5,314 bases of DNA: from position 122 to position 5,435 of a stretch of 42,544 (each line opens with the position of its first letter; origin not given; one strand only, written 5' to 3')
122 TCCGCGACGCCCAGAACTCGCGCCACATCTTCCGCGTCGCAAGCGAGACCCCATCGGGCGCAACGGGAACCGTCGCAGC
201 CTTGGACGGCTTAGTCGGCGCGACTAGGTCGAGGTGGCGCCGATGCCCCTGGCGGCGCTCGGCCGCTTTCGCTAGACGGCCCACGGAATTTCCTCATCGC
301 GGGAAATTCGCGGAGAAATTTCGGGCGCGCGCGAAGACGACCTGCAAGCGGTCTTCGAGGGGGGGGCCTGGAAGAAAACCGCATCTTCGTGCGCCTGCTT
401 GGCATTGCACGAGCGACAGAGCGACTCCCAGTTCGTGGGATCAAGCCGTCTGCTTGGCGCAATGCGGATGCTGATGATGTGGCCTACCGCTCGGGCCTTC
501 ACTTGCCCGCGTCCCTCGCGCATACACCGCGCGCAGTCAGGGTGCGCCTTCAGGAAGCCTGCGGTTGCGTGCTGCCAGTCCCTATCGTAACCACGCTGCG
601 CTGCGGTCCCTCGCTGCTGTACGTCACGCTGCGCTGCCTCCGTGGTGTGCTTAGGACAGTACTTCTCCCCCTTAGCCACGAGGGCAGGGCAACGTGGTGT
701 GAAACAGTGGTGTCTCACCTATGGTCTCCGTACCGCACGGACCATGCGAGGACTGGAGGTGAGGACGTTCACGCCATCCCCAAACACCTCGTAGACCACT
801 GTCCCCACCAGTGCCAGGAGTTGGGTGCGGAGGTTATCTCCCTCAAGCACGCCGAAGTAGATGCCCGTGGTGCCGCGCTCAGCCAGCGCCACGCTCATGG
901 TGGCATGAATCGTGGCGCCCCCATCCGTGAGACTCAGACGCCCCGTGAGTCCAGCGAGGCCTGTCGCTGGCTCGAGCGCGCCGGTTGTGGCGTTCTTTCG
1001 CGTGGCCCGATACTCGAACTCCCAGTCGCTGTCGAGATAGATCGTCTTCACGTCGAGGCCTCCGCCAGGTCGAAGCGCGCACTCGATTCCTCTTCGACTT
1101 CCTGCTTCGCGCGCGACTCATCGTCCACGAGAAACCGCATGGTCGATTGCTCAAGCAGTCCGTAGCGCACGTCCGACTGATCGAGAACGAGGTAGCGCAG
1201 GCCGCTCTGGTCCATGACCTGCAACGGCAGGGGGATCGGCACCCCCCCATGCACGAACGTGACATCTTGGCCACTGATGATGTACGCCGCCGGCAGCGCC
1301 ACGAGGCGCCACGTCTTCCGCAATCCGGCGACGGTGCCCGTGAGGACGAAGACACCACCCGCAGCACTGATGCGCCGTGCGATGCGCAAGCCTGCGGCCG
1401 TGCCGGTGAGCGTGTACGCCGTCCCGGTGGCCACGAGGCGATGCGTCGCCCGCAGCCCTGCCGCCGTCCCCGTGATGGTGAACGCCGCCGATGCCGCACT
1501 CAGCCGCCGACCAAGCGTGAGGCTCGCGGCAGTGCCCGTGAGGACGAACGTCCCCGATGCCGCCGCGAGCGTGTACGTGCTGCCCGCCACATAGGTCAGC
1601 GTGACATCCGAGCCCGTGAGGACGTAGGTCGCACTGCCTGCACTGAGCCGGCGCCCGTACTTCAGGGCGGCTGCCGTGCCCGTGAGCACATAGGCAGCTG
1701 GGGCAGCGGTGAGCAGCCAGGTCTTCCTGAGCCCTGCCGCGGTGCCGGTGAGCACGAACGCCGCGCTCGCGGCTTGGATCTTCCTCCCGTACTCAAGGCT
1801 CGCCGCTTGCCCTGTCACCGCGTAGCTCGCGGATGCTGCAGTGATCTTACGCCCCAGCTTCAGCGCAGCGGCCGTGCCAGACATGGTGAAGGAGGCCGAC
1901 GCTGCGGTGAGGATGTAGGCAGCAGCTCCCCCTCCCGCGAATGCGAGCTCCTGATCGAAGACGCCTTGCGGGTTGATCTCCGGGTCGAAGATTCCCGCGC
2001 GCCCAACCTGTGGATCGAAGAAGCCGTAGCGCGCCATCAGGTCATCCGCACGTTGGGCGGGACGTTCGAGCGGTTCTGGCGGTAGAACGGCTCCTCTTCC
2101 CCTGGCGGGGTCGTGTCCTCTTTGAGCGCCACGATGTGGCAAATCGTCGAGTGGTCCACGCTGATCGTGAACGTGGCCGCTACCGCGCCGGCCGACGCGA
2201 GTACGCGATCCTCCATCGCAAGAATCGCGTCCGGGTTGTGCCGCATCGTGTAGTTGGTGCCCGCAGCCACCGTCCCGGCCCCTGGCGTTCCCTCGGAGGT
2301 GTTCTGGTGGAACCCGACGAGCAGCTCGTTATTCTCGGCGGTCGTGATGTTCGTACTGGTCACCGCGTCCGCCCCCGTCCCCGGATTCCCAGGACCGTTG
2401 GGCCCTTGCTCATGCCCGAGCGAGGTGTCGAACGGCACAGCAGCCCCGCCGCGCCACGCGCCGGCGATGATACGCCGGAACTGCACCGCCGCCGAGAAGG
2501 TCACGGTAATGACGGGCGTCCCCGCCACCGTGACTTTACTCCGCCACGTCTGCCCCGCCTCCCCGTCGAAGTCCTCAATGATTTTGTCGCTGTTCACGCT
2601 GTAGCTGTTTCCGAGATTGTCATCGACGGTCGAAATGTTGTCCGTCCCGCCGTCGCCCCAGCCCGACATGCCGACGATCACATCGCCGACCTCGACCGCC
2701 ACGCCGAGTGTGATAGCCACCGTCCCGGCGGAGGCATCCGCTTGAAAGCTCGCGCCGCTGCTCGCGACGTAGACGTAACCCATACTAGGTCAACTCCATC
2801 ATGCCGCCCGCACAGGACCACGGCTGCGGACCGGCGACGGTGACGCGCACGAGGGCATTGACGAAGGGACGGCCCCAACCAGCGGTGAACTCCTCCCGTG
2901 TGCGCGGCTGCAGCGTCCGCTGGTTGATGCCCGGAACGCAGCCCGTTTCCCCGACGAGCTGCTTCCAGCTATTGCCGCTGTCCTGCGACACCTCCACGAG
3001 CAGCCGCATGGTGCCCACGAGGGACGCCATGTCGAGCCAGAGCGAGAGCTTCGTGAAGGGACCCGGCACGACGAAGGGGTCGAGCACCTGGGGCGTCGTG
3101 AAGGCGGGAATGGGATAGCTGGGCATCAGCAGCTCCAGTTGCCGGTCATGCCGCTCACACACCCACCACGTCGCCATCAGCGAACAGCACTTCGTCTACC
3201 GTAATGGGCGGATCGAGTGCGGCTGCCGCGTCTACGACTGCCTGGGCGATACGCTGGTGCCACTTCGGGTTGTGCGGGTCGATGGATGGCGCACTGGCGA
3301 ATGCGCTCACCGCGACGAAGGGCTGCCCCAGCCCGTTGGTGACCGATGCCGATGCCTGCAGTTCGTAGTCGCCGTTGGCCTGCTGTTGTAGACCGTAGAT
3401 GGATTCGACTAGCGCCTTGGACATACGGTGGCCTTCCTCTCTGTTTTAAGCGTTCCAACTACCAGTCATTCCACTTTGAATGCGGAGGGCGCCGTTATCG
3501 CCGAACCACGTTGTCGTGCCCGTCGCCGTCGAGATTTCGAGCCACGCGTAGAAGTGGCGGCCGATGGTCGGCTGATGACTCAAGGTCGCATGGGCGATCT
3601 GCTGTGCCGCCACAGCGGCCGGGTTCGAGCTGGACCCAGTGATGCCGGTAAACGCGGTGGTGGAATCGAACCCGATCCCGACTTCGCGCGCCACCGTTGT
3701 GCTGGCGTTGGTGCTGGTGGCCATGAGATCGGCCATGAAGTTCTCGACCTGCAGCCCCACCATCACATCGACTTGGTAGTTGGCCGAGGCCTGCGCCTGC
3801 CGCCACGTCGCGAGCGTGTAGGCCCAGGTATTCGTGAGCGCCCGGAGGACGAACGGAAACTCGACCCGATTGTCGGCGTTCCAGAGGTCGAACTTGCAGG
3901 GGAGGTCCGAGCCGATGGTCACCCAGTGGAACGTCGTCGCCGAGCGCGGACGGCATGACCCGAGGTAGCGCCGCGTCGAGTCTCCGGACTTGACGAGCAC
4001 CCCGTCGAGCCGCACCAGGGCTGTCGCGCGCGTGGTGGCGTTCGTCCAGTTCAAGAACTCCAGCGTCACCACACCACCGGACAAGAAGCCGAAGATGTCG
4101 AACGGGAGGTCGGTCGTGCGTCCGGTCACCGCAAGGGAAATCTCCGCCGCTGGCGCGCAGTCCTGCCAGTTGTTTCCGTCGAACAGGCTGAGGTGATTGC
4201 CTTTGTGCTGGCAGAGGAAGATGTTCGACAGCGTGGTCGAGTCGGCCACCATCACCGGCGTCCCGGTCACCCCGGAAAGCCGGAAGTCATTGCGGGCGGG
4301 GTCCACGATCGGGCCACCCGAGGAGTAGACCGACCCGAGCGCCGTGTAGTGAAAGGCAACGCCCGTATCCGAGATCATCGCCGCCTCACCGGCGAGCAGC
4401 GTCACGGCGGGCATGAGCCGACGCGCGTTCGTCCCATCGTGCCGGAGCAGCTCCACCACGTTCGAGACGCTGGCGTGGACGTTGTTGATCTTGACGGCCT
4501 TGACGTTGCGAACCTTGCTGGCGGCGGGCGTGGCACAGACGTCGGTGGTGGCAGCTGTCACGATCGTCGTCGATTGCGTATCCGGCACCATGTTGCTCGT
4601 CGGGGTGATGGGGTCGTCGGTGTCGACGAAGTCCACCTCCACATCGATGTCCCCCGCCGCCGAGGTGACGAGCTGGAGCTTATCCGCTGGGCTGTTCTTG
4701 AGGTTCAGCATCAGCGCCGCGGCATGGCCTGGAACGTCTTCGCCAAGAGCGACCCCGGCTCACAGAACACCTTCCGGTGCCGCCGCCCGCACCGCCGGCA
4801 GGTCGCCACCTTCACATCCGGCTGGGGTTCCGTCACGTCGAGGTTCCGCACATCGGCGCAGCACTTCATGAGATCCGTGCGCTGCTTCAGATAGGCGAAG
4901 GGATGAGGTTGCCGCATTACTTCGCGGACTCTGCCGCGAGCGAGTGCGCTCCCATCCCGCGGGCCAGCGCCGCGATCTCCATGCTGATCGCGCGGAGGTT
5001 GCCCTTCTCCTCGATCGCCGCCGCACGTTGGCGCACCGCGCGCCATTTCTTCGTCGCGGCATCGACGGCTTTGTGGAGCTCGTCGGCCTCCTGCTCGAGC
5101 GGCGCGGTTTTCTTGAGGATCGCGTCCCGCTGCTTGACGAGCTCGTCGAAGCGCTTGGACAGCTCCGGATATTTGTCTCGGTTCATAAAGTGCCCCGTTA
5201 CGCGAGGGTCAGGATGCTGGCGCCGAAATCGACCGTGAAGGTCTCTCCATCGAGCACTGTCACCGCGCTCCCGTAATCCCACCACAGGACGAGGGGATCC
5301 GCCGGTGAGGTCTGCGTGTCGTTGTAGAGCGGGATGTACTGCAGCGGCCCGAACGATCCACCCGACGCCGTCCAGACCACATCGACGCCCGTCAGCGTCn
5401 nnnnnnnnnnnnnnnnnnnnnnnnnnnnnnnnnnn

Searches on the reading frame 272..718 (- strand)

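Call 91: search_protein_families(library=pfam, proteins=[window:272-718:-], max_evalue=0.01)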
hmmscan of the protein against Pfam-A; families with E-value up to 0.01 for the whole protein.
window:272-718:- (148 aa): 1 family
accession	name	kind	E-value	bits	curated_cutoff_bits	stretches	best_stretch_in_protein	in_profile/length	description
PF01844.29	HNH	-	9.5e-08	32.5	21.4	1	62-108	1-44/47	HNH endonuclease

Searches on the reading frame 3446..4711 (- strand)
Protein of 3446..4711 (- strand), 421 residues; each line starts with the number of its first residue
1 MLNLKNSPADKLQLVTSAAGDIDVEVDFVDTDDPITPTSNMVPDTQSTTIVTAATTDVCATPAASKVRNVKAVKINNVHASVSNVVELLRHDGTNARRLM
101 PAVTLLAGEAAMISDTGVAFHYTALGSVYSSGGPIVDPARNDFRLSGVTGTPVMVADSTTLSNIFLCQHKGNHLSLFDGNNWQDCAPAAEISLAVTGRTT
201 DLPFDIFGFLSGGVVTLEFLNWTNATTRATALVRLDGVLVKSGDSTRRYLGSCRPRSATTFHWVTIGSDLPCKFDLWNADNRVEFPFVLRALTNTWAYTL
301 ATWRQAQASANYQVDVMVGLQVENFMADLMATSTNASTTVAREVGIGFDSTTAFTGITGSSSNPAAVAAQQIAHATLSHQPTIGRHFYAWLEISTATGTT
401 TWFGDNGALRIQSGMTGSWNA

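Call 9: search_protein_families(library=phrogs, proteins=[window:3446-4711:-], max_evalue=0.001)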
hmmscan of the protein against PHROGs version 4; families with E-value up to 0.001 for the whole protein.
window:3446-4711:- (421 aa): 0 families

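Call 42: search_protein_families(library=ncbifam, proteins=[window:3446-4711:-], max_evalue=0.1)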
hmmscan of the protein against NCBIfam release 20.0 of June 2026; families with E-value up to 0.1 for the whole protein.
window:3446-4711:- (421 aa): 1 family
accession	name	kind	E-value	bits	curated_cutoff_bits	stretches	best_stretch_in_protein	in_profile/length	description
NF002844.0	PRK03092.1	equivalog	0.057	12.6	438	1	27-75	231-279/326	ribose-phosphate diphosphokinase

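Call 91: search_protein_families(library=pfam, proteins=[window:3446-4711:-], max_evalue=0.01)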
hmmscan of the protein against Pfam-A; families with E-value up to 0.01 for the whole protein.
window:3446-4711:- (421 aa): 0 families

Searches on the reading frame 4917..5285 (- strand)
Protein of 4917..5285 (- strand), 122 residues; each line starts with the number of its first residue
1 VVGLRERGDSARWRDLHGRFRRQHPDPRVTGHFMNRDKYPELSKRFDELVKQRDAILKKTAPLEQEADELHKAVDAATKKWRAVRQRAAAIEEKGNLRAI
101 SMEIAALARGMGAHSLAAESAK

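Call 42: search_protein_families(library=ncbifam, proteins=[window:4917-5285:-], max_evalue=0.1)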
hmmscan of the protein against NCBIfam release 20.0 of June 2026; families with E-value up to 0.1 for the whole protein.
window:4917-5285:- (122 aa): 3 families
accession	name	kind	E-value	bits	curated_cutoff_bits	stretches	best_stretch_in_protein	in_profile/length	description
TIGR02169.1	SMC_prok_A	equivalog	0.0002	19.2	729.4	1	35-96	673-734/1165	chromosome segregation protein SMC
TIGR04211.1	SH3_and_anchor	equivalog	0.00089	18.9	65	1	35-94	64-123/198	TIGR04211 family SH3 domain-containing protein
NF010725.0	PRK14127.1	equivalog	0.042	14.3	91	1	41-94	29-81/111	cell division regulator GpsB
